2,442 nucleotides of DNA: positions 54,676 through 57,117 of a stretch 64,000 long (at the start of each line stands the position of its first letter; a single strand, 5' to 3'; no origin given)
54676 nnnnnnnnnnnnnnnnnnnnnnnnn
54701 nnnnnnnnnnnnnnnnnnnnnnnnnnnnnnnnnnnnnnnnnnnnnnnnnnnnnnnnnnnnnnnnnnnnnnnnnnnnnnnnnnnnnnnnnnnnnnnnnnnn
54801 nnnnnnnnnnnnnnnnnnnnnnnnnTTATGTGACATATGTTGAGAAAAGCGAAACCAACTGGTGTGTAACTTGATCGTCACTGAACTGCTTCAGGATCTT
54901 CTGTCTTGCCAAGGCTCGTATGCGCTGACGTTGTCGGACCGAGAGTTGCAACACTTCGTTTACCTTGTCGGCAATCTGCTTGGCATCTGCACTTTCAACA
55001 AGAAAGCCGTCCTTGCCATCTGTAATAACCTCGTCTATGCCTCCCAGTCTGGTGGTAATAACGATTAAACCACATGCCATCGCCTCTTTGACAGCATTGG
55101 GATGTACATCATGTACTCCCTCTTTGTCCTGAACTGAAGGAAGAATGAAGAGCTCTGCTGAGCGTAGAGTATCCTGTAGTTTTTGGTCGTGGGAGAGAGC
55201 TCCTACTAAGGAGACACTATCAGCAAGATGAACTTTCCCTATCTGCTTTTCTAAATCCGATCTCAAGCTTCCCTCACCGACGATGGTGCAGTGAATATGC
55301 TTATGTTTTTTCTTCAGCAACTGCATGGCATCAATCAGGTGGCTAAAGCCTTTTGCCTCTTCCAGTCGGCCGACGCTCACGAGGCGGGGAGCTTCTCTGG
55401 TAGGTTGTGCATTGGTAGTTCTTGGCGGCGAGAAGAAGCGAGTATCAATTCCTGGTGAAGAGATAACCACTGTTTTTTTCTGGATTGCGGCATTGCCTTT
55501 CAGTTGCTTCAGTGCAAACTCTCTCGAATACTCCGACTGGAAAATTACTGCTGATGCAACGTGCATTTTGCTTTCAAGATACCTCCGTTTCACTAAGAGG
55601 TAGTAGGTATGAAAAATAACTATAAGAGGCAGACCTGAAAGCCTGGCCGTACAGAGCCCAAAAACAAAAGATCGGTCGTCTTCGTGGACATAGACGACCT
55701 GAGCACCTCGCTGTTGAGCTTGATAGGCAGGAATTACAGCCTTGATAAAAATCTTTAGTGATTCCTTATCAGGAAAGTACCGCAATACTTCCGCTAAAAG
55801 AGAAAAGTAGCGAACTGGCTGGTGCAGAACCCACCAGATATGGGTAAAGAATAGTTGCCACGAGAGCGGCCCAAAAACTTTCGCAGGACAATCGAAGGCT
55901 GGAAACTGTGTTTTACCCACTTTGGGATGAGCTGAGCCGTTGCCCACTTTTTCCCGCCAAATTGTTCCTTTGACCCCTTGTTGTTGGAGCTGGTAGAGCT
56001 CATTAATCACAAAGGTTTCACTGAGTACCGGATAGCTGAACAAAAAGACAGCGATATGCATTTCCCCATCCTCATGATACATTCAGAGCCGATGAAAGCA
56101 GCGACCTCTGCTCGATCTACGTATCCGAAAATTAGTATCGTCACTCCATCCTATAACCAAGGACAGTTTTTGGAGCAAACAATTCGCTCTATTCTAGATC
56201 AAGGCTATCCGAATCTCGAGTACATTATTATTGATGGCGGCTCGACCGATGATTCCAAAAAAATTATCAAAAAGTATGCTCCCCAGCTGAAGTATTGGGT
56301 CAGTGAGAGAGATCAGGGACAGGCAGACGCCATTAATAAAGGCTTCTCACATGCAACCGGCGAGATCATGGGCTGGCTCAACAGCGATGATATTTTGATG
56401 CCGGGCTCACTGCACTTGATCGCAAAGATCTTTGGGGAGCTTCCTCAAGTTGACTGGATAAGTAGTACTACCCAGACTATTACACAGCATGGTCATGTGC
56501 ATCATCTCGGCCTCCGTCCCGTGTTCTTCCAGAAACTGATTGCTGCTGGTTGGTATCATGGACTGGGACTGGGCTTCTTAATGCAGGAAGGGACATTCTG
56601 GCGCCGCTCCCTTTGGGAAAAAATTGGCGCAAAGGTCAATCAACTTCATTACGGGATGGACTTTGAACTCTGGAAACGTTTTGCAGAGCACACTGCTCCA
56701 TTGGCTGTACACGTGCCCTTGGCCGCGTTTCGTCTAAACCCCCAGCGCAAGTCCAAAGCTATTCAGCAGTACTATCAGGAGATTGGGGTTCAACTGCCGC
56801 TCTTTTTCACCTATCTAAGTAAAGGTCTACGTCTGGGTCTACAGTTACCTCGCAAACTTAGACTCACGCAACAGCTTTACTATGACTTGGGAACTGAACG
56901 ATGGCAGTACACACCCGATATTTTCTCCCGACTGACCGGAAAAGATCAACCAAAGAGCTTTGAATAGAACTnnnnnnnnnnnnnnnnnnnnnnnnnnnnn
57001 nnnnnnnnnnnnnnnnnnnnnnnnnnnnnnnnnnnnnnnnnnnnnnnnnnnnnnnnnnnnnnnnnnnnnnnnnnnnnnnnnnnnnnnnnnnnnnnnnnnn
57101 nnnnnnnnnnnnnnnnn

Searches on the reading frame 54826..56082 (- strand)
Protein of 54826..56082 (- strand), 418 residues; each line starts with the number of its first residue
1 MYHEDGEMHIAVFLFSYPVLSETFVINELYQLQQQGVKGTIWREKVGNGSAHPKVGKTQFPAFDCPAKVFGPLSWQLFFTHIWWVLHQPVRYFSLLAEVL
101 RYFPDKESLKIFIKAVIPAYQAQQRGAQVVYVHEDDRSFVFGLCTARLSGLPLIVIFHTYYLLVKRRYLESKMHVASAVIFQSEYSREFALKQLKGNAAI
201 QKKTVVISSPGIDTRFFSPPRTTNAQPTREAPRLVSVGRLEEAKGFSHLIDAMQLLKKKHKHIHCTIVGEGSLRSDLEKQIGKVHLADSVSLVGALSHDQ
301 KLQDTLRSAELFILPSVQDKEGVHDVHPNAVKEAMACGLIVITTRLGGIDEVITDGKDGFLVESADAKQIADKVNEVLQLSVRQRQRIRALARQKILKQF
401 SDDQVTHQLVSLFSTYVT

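Call 8: search_protein_families(library=pfam, proteins=[window:54826-56082:-], max_evalue=0.001)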
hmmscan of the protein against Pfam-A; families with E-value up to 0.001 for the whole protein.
window:54826-56082:- (418 aa): 5 families
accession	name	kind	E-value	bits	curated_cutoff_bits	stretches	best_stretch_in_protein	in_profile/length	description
PF00534.26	Glycos_transf_1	-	6e-36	124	26.4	1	230-394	14-171/172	Glycosyl transferases group 1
PF13692.12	Glyco_trans_1_4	-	3.4e-34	118.6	27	1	232-379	2-141/142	Glycosyl transferases group 1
PF13524.12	Glyco_trans_1_2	-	1.6e-07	31.8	25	1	260-410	12-143/144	Glycosyl transferase-like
PF20706.3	GT4-conflict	-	2.9e-07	30.2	26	1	200-394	169-371/385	Family 4 Glycosyltransferase in conflict systems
PF13439.12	Glyco_transf_4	-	0.00031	21.2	28.5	1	121-215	67-169/170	Glycosyltransferase Family 4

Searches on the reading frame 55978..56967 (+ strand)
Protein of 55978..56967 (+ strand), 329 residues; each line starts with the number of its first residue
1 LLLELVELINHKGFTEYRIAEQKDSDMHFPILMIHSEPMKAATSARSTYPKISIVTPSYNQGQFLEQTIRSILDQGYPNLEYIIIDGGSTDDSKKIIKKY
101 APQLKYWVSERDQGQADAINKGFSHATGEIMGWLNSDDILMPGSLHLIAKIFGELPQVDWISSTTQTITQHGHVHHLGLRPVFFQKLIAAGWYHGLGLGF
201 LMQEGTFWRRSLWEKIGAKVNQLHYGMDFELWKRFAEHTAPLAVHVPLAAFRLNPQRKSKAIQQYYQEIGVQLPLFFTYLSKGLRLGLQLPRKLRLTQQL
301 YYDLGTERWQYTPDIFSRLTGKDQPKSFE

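Call 8: search_protein_families(library=pfam, proteins=[window:55978-56967:+], max_evalue=0.001)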
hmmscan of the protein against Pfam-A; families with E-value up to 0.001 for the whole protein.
window:55978-56967:+ (329 aa): 3 families
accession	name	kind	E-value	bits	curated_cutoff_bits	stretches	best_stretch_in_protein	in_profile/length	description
PF00535.33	Glycos_transf_2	-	9e-30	104.2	23.3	1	53-157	1-108/168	Glycosyl transferase family 2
PF13641.12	Glyco_tranf_2_3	-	5.5e-13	49.9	27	1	50-264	1-223/230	Glycosyltransferase like family 2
PF10111.15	Glyco_tranf_2_2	-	2.3e-09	37.6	27.3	1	56-152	4-106/276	Glycosyltransferase like family 2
